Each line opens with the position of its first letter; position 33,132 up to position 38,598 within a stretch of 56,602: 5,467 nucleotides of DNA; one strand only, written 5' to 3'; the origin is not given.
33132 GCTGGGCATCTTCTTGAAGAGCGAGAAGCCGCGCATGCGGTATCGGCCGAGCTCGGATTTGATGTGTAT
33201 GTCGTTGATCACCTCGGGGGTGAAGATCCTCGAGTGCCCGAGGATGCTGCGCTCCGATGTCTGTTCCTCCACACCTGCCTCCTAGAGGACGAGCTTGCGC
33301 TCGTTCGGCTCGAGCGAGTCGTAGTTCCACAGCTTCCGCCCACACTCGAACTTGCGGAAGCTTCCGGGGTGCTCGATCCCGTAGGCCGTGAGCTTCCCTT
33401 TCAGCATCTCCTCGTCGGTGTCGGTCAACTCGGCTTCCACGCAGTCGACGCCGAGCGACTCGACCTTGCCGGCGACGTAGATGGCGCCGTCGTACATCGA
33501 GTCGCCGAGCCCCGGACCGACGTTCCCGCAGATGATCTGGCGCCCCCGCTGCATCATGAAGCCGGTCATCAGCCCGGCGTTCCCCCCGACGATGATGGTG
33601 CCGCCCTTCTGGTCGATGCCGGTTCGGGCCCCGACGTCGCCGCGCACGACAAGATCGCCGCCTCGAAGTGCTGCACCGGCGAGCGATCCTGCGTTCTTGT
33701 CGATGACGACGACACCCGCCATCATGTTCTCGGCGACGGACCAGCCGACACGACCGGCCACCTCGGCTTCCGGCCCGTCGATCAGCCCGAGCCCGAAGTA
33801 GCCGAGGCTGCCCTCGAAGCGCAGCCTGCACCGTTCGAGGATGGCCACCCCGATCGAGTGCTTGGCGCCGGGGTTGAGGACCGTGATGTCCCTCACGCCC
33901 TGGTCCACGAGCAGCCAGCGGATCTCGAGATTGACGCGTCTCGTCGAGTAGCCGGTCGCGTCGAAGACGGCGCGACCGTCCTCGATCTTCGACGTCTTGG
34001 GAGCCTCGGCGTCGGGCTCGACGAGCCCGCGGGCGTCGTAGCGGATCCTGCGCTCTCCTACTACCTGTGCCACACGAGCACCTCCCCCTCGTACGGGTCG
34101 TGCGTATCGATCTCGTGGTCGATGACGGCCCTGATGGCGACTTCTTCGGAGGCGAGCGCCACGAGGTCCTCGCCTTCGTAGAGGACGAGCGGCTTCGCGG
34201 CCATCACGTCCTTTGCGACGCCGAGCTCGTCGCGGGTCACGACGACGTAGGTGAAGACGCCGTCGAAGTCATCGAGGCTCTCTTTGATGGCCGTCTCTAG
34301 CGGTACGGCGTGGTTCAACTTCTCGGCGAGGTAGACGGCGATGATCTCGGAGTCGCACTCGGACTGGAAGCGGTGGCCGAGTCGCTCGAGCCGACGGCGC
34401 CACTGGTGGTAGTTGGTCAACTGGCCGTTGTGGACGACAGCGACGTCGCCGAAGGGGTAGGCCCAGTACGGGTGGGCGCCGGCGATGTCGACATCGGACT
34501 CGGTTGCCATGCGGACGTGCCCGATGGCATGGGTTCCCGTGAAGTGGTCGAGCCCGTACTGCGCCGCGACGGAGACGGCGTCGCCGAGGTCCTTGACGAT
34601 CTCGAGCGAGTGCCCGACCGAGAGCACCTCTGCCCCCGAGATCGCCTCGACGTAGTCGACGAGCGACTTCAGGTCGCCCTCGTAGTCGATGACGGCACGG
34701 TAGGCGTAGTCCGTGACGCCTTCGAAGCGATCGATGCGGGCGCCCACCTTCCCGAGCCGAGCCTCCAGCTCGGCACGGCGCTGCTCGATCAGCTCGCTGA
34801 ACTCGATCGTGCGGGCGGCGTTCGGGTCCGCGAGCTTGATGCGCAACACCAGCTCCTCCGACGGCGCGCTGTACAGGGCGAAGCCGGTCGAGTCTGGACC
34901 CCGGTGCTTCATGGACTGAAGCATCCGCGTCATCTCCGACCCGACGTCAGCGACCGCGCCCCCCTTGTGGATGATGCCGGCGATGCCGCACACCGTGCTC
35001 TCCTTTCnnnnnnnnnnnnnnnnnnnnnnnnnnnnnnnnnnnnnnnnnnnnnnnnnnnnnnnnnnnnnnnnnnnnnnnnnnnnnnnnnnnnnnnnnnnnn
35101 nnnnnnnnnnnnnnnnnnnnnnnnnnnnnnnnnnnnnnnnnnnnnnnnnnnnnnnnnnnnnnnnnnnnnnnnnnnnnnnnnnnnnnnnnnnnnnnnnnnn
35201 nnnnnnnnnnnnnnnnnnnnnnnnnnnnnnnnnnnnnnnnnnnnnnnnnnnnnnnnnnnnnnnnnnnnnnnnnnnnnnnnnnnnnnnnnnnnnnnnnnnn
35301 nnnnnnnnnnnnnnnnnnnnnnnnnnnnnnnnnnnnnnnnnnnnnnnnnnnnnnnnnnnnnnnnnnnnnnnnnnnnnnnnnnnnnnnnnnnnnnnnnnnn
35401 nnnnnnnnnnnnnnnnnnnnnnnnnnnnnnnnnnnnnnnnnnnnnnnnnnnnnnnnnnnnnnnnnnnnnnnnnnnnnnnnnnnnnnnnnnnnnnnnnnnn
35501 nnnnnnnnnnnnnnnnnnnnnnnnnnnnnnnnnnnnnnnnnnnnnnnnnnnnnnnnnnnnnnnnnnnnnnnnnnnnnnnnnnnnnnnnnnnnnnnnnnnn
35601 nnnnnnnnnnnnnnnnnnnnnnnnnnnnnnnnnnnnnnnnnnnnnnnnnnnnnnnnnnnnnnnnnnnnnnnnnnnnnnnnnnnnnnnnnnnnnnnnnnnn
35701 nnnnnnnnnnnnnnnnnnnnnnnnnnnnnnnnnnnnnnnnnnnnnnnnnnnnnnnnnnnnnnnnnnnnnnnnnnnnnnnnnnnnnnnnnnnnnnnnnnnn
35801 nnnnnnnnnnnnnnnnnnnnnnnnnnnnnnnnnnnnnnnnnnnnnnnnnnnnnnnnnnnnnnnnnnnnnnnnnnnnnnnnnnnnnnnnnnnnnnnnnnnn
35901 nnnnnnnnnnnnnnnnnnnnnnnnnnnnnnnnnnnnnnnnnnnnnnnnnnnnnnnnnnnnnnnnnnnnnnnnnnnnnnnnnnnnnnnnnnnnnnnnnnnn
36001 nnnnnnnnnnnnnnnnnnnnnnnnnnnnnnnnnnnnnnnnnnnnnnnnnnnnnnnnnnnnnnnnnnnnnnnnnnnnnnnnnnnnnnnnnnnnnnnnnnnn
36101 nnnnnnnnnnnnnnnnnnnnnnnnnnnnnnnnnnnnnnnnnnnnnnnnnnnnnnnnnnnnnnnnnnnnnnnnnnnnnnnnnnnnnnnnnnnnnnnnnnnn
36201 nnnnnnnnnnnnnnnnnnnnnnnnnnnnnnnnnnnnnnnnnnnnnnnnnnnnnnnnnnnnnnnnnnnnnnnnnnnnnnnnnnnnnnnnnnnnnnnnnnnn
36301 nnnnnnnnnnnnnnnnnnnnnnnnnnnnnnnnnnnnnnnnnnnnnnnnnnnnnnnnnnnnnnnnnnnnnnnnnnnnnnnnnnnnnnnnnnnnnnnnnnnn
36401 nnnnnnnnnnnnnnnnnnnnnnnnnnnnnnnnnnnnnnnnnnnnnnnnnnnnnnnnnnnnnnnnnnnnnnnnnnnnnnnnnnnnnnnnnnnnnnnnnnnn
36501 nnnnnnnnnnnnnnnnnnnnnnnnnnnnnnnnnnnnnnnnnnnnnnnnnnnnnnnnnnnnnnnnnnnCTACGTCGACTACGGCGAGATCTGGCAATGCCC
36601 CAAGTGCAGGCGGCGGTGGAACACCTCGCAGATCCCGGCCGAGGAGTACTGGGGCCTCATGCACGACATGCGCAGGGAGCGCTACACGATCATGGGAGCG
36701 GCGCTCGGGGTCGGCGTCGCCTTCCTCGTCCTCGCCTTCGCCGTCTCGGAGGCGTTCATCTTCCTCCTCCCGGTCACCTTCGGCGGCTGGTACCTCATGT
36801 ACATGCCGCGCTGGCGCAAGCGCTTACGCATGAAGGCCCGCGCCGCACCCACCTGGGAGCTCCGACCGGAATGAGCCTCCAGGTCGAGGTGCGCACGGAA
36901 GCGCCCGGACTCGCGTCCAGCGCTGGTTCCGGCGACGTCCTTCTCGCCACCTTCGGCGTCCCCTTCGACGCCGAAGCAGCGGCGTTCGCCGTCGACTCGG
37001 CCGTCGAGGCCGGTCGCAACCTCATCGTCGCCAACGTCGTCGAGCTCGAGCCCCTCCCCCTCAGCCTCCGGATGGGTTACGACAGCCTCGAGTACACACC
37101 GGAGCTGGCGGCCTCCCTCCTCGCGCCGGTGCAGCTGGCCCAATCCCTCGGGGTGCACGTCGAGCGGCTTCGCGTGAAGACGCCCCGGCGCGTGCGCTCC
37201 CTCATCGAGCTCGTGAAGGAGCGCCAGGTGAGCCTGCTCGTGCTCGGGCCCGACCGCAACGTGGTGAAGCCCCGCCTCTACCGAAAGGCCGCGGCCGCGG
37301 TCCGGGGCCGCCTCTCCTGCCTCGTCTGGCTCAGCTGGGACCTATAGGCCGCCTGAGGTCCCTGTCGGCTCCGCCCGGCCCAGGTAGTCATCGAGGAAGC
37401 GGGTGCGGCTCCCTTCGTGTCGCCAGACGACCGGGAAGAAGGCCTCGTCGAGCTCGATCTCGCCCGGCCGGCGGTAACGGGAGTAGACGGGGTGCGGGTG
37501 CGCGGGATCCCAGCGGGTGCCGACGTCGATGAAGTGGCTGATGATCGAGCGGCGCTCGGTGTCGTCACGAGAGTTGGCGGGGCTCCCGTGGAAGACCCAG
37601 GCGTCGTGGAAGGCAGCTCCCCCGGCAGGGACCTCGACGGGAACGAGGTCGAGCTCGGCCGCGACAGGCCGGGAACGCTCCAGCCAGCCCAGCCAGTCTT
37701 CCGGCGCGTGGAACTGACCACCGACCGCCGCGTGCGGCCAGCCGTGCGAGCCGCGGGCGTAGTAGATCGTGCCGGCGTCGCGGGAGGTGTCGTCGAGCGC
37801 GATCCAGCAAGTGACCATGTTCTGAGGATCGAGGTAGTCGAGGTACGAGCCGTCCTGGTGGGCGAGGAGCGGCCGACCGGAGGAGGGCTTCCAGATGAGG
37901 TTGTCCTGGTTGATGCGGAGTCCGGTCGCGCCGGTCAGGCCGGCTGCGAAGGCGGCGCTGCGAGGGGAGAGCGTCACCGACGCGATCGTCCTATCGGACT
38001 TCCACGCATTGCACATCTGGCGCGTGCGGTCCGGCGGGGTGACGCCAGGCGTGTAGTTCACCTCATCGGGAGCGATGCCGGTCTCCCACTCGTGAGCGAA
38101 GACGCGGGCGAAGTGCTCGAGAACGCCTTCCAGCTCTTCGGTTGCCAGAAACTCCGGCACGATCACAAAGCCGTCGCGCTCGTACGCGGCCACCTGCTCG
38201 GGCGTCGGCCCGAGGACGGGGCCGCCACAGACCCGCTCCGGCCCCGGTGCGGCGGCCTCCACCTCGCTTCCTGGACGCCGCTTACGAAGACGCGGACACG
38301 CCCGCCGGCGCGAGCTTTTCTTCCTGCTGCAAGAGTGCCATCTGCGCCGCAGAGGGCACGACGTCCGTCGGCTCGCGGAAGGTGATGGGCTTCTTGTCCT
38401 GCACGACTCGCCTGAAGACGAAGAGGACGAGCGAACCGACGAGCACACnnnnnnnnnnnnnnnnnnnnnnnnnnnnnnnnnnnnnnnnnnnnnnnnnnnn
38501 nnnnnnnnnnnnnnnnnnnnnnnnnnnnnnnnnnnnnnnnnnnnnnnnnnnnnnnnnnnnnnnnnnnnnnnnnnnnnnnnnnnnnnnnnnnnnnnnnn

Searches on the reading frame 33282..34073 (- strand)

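Call 8: search_protein_families(library=pfam, proteins=[window:33282-34073:-], max_evalue=0.00001)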
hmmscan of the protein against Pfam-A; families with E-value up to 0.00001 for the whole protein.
window:33282-34073:- (263 aa): 1 family
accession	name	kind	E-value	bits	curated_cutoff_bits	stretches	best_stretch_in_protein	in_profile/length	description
PF01493.24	GXGXG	-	1.1e-12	48.3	32.5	1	80-211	30-177/190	GXGXG motif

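Call 49: search_protein_families(library=ncbifam, proteins=[window:33282-34073:-], max_evalue=1e-10)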
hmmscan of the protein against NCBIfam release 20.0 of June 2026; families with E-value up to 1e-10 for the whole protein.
window:33282-34073:- (263 aa): 2 families
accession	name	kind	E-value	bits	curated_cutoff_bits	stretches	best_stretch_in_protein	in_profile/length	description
TIGR03122.1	one_C_dehyd_C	equivalog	6.1e-14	51.9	130.65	1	83-208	61-196/260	formylmethanofuran dehydrogenase subunit C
NF042910.1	FMH_DH_FwdC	exception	1.1e-12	47.6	340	0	141-207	148-214/271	tungsten-dependent formylmethanofuran dehydrogenase subunit FwdC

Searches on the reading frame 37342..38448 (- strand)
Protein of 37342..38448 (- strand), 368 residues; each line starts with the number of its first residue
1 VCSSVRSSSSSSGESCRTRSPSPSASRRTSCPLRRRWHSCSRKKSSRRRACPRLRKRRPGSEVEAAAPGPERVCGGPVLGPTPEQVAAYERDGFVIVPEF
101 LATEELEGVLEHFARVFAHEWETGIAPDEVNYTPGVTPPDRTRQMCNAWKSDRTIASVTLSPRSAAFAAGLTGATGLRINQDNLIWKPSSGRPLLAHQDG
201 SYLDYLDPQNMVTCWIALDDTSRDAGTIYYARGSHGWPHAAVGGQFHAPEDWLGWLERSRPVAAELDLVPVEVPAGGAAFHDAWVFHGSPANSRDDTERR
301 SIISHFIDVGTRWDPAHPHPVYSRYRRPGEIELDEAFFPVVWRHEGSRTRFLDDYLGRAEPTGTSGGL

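Call 9: search_protein_families(library=pfam, proteins=[window:37342-38448:-], max_evalue=0.00001)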
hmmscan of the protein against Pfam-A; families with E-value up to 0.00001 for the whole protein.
window:37342-38448:- (368 aa): 1 family
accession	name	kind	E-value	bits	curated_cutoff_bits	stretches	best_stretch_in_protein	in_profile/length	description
PF05721.19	PhyH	-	9.7e-24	85.3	22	1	89-299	1-211/213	Phytanoyl-CoA dioxygenase (PhyH)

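Call 15: search_protein_families(library=ncbifam, proteins=[window:37342-38448:-], max_evalue=0.00001)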
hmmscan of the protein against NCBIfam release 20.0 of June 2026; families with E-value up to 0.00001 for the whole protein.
window:37342-38448:- (368 aa): 1 family
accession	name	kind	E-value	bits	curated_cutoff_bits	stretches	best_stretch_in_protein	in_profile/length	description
NF052437.1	MPhHdxlPhnYGIM8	equivalog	1.1e-11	44.7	500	1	81-300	5-208/260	methylphosphonate hydroxylase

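Call 73: search_solved_structures(query=window:37342-38448:-, max_evalue=0.001)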
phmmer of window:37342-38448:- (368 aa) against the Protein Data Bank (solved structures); distinct sequences matched with E-value up to 0.001: 8.
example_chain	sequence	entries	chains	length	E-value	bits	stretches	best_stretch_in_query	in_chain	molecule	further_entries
5ep9_A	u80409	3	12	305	1.4e-10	44.3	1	85-313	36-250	SnoN,Epimerase SnoN | SnoN,SnoN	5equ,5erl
5epa_A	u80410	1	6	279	8.6e-10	41.7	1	75-341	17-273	SnoK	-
2opw_A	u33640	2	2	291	1e-08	38.1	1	137-316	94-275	PHYHD1 protein | Phytanoyl-CoA dioxygenase domain-containing protein 1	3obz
6zyk_A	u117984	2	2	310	1.6e-07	34.2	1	169-301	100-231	Monooxygenase | Uncharacterized protein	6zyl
9c9n_A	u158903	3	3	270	4.4e-05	26.2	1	82-307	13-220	Fe/2-OG dependent dioxygenase MysH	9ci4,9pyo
9pze_A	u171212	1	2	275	4.7e-05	26.1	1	82-307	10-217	Fe/2-OG dependent dioxygenase MysH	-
4pjq_A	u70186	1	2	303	0.00012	24.8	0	108-136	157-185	Pentatricopeptide repeat protein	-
4xab_A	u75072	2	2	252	0.00028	23.6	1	92-311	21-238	EvdO2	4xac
